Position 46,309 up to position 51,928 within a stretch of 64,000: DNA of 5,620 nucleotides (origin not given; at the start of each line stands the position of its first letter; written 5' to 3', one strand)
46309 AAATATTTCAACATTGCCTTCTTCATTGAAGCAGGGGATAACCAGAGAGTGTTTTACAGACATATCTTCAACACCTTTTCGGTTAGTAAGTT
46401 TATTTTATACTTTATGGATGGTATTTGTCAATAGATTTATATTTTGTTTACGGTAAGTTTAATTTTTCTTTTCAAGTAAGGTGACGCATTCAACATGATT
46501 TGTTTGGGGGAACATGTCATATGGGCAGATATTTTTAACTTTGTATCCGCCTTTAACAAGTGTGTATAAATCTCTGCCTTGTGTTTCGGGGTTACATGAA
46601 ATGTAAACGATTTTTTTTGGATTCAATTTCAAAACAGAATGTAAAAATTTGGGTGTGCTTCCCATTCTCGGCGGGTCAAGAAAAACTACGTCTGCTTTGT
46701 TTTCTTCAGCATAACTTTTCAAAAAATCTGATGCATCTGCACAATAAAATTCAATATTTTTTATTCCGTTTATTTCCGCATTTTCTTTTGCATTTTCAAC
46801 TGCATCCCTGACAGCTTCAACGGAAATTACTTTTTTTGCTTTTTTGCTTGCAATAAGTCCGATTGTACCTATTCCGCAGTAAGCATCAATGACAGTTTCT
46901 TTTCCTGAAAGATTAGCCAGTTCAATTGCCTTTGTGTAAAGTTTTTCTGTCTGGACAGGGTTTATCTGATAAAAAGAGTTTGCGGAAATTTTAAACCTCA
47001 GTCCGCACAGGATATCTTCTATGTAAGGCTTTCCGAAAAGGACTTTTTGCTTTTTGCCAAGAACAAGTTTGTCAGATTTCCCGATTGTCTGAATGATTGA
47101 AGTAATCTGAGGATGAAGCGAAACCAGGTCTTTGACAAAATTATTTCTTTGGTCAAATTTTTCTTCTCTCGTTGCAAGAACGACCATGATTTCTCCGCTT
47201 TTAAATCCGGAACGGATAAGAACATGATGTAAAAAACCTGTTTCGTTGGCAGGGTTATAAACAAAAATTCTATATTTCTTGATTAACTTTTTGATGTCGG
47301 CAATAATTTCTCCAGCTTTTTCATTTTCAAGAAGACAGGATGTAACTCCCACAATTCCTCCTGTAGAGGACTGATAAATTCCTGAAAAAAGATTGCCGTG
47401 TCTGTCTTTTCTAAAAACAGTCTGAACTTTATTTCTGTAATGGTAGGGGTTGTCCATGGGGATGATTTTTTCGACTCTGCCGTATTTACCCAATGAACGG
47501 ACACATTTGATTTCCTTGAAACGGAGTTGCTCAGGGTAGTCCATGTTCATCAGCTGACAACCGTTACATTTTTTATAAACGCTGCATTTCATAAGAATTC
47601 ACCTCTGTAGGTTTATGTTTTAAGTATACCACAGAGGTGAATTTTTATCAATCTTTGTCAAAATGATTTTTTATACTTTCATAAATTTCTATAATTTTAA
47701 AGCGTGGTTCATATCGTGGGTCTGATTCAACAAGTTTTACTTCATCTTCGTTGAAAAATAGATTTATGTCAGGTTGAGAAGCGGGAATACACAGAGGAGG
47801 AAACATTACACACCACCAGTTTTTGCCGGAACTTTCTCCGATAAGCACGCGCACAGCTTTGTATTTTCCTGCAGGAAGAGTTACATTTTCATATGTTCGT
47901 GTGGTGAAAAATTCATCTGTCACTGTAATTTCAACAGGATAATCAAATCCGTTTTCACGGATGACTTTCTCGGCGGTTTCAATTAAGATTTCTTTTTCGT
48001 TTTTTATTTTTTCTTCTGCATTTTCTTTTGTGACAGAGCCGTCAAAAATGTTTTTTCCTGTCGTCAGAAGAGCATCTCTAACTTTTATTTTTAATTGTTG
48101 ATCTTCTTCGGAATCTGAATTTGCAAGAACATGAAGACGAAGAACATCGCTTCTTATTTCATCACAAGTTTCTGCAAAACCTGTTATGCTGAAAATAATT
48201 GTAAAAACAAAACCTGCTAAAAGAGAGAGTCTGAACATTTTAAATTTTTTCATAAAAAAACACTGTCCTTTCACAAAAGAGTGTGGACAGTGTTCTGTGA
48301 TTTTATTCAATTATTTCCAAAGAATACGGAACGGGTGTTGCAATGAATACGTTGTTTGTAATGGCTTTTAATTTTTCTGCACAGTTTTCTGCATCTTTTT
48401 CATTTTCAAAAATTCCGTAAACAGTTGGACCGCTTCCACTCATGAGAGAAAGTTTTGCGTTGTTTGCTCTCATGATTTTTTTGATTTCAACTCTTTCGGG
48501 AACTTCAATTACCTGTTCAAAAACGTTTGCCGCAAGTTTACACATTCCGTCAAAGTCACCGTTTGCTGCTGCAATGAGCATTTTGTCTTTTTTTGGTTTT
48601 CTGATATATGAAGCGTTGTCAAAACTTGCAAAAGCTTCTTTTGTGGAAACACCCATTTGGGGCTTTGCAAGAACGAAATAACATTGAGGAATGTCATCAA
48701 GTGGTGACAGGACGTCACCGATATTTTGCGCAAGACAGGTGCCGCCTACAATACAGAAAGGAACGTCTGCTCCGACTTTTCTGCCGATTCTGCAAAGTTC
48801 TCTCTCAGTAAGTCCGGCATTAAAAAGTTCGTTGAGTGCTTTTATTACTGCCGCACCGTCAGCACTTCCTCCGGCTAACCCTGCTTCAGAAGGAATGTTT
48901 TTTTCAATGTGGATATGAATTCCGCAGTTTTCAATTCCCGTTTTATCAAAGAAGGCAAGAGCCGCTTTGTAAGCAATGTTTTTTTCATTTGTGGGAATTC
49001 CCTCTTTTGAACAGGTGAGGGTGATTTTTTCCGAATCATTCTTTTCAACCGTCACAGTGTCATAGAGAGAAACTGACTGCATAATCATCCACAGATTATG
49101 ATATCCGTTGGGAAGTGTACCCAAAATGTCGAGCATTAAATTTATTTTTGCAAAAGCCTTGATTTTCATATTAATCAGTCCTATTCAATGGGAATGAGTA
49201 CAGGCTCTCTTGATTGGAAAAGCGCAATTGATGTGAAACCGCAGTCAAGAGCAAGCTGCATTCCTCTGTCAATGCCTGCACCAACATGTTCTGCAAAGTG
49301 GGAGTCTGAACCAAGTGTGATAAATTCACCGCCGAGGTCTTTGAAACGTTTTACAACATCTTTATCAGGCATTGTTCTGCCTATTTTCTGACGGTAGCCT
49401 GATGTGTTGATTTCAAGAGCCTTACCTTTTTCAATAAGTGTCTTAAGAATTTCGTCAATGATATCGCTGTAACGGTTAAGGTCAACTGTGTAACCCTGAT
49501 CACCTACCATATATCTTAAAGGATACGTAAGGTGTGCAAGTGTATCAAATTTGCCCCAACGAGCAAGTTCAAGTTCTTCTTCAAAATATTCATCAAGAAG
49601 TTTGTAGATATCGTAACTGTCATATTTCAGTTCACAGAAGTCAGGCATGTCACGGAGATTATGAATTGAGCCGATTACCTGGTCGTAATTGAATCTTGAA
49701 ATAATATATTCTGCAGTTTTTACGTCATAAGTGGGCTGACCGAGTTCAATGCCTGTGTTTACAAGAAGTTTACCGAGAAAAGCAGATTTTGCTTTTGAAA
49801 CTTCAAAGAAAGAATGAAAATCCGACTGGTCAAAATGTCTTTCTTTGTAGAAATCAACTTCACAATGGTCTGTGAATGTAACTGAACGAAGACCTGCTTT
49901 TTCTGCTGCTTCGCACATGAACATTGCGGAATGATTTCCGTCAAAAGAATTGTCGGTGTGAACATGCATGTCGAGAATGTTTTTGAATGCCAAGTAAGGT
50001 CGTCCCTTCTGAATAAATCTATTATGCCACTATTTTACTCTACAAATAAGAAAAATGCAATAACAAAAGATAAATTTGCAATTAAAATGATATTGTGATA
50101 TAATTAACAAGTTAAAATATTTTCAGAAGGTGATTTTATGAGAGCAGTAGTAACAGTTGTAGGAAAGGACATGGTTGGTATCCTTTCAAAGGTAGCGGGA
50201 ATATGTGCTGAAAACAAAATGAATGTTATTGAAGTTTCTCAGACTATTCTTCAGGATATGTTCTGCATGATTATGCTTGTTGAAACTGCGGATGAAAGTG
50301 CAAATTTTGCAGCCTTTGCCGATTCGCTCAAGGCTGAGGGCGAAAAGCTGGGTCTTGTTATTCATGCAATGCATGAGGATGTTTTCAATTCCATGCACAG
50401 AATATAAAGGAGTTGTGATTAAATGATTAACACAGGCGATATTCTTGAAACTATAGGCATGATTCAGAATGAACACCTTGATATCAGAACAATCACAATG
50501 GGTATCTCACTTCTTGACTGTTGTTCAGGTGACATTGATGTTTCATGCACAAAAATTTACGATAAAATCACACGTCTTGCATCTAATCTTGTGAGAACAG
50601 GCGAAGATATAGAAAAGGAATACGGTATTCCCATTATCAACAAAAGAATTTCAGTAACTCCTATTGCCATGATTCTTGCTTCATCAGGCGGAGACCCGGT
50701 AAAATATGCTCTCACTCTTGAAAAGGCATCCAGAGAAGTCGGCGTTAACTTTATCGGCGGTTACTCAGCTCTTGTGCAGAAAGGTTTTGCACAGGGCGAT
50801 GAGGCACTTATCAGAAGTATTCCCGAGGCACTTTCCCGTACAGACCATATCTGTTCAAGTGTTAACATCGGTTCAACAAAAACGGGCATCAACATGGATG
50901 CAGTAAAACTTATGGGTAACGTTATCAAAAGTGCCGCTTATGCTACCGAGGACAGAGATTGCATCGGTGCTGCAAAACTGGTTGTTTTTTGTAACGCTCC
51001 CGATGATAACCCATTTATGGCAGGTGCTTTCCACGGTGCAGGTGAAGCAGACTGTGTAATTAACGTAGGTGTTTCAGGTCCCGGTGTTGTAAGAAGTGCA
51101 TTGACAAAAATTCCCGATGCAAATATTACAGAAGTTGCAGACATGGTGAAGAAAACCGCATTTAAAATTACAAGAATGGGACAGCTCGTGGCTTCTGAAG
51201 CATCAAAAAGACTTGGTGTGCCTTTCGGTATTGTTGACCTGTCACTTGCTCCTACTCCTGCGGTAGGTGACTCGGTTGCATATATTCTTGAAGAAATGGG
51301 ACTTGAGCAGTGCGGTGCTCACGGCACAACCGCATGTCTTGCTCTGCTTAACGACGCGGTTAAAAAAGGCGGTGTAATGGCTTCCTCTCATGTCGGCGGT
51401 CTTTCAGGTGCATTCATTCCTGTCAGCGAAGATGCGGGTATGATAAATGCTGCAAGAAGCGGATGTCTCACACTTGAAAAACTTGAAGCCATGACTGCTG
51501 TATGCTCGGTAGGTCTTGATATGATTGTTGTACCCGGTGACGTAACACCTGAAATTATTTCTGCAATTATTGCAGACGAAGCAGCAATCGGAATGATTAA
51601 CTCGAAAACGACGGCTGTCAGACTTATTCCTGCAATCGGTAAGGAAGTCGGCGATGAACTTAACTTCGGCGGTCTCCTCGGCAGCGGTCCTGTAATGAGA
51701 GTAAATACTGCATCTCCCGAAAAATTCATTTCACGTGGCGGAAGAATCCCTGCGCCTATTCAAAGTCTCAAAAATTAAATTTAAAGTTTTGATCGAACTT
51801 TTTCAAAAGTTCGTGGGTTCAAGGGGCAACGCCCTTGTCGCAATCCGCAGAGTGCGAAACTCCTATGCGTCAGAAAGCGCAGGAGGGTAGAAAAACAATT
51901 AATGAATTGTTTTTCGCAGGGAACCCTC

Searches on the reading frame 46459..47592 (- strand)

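Call 7: search_protein_families(library=pfam, proteins=[window:46459-47592:-], max_evalue=0.001)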
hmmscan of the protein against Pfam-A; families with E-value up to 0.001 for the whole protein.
window:46459-47592:- (377 aa): 11 families
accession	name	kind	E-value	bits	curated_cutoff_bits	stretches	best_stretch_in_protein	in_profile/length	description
PF05958.17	tRNA_U5-meth_tr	-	4.8e-27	95.4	23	1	132-376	106-357/357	tRNA (Uracil-5-)-methyltransferase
PF13847.12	Methyltransf_31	-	5e-14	52.6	27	1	230-338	3-115/145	Methyltransferase domain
PF03602.21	Cons_hypoth95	-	3.2e-12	46.9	24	1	230-336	41-155/182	Conserved hypothetical protein 95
PF05175.20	MTS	-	6.4e-08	32.9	23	1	231-308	32-107/170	Methyltransferase small domain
PF02475.24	TRM5-TYW2_MTfase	-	1.2e-07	32.2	28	1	228-323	34-126/164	TRM5/TYW2 methyltransferase domain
PF09445.16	Methyltransf_15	-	1.3e-07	31.8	22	1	232-311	2-83/165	RNA cap guanine-N2 methyltransferase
PF13649.12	Methyltransf_25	-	1.8e-06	29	27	1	234-305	1-70/97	Methyltransferase domain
PF06325.19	PrmA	-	1e-05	25.7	22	1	217-304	149-231/296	Ribosomal protein L11 methyltransferase (PrmA)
PF02005.22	TRM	-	2.9e-05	23.9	27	1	224-322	38-141/376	N2,N2-dimethylguanosine tRNA methyltransferase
PF00398.26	RrnaAD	-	4.5e-05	23.1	24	1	204-290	4-88/263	Ribosomal RNA adenine dimethylase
PF02390.23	Methyltransf_4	-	0.00013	21.9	24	1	234-305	5-78/173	Putative methyltransferase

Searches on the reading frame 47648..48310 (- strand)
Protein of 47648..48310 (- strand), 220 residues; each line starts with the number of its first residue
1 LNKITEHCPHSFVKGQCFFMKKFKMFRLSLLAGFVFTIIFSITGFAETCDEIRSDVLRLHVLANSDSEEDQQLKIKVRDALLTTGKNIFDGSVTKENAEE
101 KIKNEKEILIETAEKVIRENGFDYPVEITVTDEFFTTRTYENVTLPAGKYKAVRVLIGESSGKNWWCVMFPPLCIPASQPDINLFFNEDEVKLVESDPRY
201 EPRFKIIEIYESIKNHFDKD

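Call 7: search_protein_families(library=pfam, proteins=[window:47648-48310:-], max_evalue=0.001)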
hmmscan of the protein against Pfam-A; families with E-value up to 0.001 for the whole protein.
window:47648-48310:- (220 aa): 1 family
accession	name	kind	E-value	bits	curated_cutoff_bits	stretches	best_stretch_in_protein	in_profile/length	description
PF09551.15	Spore_II_R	-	1.9e-47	161.4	25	1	54-177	2-125/128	Stage II sporulation protein R (spore_II_R)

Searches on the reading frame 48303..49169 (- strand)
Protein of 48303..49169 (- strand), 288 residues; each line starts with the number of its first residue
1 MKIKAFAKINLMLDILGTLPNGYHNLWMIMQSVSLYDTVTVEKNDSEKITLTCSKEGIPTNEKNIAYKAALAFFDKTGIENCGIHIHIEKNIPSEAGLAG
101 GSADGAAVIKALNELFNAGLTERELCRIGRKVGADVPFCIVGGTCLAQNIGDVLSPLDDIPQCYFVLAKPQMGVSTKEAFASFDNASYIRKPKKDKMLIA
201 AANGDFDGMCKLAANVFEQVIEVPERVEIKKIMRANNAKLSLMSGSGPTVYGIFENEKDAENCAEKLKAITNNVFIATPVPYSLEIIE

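Call 7: search_protein_families(library=pfam, proteins=[window:48303-49169:-], max_evalue=0.001)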
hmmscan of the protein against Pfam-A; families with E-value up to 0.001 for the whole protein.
window:48303-49169:- (288 aa): 3 families
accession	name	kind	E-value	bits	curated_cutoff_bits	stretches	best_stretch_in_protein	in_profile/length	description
PF00288.32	GHMP_kinases_N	-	2.7e-20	72.8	22.3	1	64-143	1-87/87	GHMP kinases N terminal domain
PF08544.19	GHMP_kinases_C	-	9.1e-10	39.2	21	1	199-269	3-81/85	GHMP kinases C terminal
PF22700.2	MVD-like_N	-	6.8e-06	26.3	27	1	40-133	38-132/157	Diphosphomevalonate decarboxylase-like N-terminal domain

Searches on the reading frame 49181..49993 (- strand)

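Call 7: search_protein_families(library=pfam, proteins=[window:49181-49993:-], max_evalue=0.001)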
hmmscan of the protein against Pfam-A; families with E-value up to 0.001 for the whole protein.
window:49181-49993:- (270 aa): 1 family
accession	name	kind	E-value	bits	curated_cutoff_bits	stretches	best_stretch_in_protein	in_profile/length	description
PF02811.25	PHP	-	1.5e-25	90.9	26.4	1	8-198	1-164/164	PHP domain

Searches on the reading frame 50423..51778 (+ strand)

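Call 7: search_protein_families(library=pfam, proteins=[window:50423-51778:+], max_evalue=0.001)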
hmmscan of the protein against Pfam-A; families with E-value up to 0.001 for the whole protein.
window:50423-51778:+ (451 aa): 1 family
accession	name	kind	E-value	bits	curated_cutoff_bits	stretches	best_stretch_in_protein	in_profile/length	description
PF05167.17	DUF711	-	3e-195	649.3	25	1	13-421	2-412/413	Uncharacterised ACR (DUF711)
